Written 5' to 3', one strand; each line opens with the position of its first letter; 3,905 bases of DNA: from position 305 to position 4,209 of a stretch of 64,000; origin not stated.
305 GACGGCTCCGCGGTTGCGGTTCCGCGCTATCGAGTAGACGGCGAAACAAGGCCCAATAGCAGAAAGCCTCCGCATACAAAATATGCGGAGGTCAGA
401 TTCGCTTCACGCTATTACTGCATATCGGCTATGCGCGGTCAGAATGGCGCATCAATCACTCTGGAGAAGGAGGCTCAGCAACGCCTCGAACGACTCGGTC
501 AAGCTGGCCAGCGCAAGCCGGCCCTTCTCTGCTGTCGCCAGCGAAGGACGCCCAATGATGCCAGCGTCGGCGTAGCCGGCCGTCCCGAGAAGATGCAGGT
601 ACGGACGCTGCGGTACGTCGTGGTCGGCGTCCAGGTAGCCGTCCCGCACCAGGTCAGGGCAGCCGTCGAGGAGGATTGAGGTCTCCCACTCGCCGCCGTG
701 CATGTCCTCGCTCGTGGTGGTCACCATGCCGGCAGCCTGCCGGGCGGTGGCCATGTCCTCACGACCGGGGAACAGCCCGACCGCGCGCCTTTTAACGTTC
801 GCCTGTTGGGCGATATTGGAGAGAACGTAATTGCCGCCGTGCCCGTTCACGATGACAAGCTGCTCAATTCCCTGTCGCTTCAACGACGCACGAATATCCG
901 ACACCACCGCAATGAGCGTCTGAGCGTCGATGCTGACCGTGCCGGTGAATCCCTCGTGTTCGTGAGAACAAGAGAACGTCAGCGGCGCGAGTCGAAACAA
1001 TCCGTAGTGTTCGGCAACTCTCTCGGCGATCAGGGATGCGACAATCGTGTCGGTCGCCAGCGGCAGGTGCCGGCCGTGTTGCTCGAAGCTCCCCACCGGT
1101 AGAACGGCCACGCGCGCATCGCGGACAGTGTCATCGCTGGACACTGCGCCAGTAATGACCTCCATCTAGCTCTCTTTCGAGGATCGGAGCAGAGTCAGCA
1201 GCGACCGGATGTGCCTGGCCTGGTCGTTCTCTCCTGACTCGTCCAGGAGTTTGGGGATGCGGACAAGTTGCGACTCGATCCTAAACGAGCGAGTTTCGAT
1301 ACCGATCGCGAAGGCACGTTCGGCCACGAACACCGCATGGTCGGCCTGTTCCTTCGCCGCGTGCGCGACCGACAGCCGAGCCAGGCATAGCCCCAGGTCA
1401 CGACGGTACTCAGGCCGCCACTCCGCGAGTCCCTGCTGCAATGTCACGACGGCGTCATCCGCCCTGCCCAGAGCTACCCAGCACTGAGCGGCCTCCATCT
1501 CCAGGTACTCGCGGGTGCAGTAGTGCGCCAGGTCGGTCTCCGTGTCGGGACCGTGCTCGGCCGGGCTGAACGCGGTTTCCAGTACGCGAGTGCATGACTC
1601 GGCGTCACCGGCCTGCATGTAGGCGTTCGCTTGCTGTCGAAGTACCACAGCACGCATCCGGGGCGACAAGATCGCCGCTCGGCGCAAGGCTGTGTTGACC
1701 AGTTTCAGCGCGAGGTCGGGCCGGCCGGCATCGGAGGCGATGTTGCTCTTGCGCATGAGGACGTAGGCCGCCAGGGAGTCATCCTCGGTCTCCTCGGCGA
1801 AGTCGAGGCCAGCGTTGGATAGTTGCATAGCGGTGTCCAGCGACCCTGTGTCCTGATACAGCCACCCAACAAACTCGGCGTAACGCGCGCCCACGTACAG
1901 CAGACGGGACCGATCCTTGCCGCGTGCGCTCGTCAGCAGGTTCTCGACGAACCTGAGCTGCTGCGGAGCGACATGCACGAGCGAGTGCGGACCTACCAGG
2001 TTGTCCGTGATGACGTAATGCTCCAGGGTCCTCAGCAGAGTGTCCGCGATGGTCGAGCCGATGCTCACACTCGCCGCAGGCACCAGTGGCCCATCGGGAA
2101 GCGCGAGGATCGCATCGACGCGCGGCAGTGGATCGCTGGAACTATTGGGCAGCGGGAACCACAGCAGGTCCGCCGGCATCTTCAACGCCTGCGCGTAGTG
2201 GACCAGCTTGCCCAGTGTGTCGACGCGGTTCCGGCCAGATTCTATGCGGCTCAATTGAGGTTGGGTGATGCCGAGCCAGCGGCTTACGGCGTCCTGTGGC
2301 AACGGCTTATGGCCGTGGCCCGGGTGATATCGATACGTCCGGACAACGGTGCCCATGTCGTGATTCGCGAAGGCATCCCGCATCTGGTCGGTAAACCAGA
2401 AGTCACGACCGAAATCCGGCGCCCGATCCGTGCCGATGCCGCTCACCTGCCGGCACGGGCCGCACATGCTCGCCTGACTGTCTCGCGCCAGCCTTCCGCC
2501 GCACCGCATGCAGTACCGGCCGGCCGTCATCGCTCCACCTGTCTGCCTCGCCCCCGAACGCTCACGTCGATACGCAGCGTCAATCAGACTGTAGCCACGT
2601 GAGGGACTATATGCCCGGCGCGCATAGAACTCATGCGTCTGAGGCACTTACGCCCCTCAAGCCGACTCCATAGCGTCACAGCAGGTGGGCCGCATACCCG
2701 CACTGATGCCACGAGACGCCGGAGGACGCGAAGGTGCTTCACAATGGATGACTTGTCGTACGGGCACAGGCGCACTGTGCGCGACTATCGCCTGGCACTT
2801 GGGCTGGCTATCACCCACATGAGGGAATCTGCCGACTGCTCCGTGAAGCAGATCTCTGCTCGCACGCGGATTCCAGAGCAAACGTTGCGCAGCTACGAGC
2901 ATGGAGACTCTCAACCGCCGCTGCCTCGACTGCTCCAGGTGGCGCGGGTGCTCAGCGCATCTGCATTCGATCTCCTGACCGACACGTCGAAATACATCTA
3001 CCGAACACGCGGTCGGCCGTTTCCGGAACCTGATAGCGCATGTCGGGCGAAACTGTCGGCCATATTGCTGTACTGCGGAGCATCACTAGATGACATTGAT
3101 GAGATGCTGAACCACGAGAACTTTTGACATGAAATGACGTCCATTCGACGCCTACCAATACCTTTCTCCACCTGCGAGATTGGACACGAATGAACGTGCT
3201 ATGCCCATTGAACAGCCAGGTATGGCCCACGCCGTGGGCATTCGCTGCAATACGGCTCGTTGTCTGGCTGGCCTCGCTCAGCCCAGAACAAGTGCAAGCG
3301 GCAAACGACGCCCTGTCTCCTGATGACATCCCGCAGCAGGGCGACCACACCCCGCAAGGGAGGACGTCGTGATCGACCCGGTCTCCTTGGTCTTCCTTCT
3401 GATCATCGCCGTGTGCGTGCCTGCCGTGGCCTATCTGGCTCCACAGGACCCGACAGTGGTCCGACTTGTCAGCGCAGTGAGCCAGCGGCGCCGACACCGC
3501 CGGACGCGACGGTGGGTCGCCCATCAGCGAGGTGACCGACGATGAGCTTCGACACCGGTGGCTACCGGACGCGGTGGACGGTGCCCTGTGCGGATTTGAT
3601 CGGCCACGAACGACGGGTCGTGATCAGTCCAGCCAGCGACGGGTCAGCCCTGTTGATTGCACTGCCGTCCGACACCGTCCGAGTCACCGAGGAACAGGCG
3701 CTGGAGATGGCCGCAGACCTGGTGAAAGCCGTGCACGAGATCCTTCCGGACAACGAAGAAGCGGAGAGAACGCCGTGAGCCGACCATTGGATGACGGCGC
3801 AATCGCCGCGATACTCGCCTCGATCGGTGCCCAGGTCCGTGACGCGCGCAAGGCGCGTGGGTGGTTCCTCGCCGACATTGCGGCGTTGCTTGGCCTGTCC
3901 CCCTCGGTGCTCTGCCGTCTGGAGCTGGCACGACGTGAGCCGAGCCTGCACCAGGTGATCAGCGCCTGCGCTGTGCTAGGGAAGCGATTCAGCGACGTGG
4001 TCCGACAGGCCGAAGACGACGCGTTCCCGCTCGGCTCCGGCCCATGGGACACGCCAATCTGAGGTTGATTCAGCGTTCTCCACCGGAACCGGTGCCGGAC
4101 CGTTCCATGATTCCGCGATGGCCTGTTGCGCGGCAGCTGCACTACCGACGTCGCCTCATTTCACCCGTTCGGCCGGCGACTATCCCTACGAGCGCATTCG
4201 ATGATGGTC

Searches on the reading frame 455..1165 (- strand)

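Call 90: search_protein_families(library=ncbifam, proteins=[window:455-1165:-], max_evalue=0.00001)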
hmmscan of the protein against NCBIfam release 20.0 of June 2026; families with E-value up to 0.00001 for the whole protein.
window:455-1165:- (237 aa): 4 families
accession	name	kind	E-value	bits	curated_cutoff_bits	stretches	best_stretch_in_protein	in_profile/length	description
TIGR03964.1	mycofact_creat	equivalog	3.9e-37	128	172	1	10-227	6-214/228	mycofactocin biosynthesis peptidyl-dipeptidase MftE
TIGR04448.1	creatininase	equivalog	1.7e-29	103.2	235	1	13-119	10-121/246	creatininase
NF041098.2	diketo_inos_hlase_IolN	equivalog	4.7e-19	68.6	245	1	12-124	19-132/307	3-dehydro-scyllo-inosose hydrolase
NF033501.0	ArfB_arch_rifla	equivalog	9.2e-12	45.2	180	1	18-123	16-120/219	2-amino-5-formylamino-6-ribosylaminopyrimidin-4(3H)-one 5'-monophosphate deformylase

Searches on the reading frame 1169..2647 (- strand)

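Call 3: search_protein_families(library=ncbifam, proteins=[window:1169-2647:-], max_evalue=0.01)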
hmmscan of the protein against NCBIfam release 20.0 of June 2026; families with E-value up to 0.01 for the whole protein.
window:1169-2647:- (493 aa): 4 families
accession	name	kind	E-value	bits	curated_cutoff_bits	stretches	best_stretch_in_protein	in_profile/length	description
NF053720.1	NsdA_fam_reg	subfamily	5.7e-48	164.5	75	1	179-479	136-428/432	NsdA family TPR-like regulatory protein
NF050130.1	TransRepNsdA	equivalog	9.1e-15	54.2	830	1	230-462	202-448/480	transcriptional repressor NsdA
NF050135.1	DNAbindNdsB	equivalog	2.5e-07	29.7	700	1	230-467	214-460/482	DNA-binding protein NsdB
NF040959.1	MamA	equivalog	0.0019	17.7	200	0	324-364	28-68/204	magnetosome protein MamA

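Call 4: search_protein_families(library=pfam, proteins=[window:1169-2647:-], max_evalue=0.01)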
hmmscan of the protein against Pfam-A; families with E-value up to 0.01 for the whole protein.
window:1169-2647:- (493 aa): 4 families
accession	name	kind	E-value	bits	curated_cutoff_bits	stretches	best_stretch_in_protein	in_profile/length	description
PF13560.12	HTH_31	-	3.8e-05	24.4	27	1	116-161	15-60/64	Helix-turn-helix domain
PF13424.12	TPR_12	-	0.00043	20.9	30.1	0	263-324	12-75/77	Tetratricopeptide repeat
PF07719.23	TPR_2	-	0.0012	19.3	27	0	294-322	1-29/34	Tetratricopeptide repeat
PF14559.12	TPR_19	-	0.002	18.8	25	0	385-409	30-54/68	Tetratricopeptide repeat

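Call 7: search_protein_families(library=padloc, proteins=[window:1169-2647:-], max_evalue=0.01)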
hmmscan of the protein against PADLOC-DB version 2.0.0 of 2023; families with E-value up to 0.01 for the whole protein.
window:1169-2647:- (493 aa): 1 family
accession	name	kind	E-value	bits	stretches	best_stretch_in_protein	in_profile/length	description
PDLC02926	HTH_VI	-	8.3e-06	24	1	115-164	14-62/92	-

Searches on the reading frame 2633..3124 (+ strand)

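Call 3: search_protein_families(library=ncbifam, proteins=[window:2633-3124:+], max_evalue=0.01)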
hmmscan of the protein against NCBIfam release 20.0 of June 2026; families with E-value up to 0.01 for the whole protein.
window:2633-3124:+ (164 aa): 3 families
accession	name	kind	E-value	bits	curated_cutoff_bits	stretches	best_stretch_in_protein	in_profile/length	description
NF041951.1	phage_RstR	subfamily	3.4e-06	27.3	80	1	58-117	5-64/108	RstR family transcriptional repressor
NF047948.1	male_kill_WMK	equivalog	0.0012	18.4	300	1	59-116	9-66/300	WO male-killing family protein Wmk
NF006015.0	PRK08154.1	subfamily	0.003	16.8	204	1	47-119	22-94/314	anaerobic benzoate catabolism transcriptional regulator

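Call 4: search_protein_families(library=pfam, proteins=[window:2633-3124:+], max_evalue=0.01)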
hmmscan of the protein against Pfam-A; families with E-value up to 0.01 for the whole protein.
window:2633-3124:+ (164 aa): 3 families
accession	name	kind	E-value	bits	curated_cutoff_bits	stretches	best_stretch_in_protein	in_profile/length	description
PF01381.28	HTH_3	-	3e-06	27.6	23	1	63-108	4-49/55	Helix-turn-helix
PF13560.12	HTH_31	-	1.3e-05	25.9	27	1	55-110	1-57/64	Helix-turn-helix domain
PF13413.12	HTH_25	-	0.00034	20.8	24.6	1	63-94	5-36/62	Helix-turn-helix domain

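Call 7: search_protein_families(library=padloc, proteins=[window:2633-3124:+], max_evalue=0.01)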
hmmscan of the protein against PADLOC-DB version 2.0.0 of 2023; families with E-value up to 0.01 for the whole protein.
window:2633-3124:+ (164 aa): 3 families
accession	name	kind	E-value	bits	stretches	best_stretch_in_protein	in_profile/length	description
PDLC03954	RmrA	-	0.00045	17.3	1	61-121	16-76/380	-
PDLC03947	RmrA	-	0.0021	15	1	60-108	16-64/383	-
PDLC02926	HTH_VI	-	0.0025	16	1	56-107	2-53/92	-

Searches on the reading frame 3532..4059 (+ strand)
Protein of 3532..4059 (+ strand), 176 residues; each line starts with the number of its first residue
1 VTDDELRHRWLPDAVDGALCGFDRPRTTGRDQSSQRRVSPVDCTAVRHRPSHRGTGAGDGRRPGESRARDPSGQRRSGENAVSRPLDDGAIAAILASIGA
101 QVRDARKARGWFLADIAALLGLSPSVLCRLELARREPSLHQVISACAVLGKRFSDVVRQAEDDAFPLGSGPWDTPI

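Call 3: search_protein_families(library=ncbifam, proteins=[window:3532-4059:+], max_evalue=0.01)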
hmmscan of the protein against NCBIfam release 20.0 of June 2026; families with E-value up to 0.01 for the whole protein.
window:3532-4059:+ (176 aa): 2 families
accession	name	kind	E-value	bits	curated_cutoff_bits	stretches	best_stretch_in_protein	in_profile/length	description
TIGR03070.1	couple_hipB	subfamily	1.8e-07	31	71.65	1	97-151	2-56/58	type II toxin-antitoxin system Y4mF family antitoxin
NF006015.0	PRK08154.1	subfamily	0.0039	16.4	204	1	83-161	16-94/314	anaerobic benzoate catabolism transcriptional regulator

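Call 4: search_protein_families(library=pfam, proteins=[window:3532-4059:+], max_evalue=0.01)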
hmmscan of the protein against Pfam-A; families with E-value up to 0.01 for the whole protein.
window:3532-4059:+ (176 aa): 3 families
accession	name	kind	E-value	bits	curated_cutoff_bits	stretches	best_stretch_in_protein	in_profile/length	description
PF13560.12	HTH_31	-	2.2e-08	34.7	27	1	98-150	2-55/64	Helix-turn-helix domain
PF01381.28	HTH_3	-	1.4e-06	28.6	23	1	102-154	1-53/55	Helix-turn-helix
PF13413.12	HTH_25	-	0.0097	16.1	24.6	0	103-132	3-32/62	Helix-turn-helix domain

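Call 7: search_protein_families(library=padloc, proteins=[window:3532-4059:+], max_evalue=0.01)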
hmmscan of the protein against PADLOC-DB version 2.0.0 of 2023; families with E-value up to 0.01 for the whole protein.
window:3532-4059:+ (176 aa): 3 families
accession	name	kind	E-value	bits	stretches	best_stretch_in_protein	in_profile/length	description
PDLC04142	capH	-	4.2e-07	29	1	97-162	6-71/103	capH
PDLC02926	HTH_VI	-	5.8e-05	21.3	1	98-149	2-53/92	-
PDLC03947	RmrA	-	0.00074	16.4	1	98-146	12-60/383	-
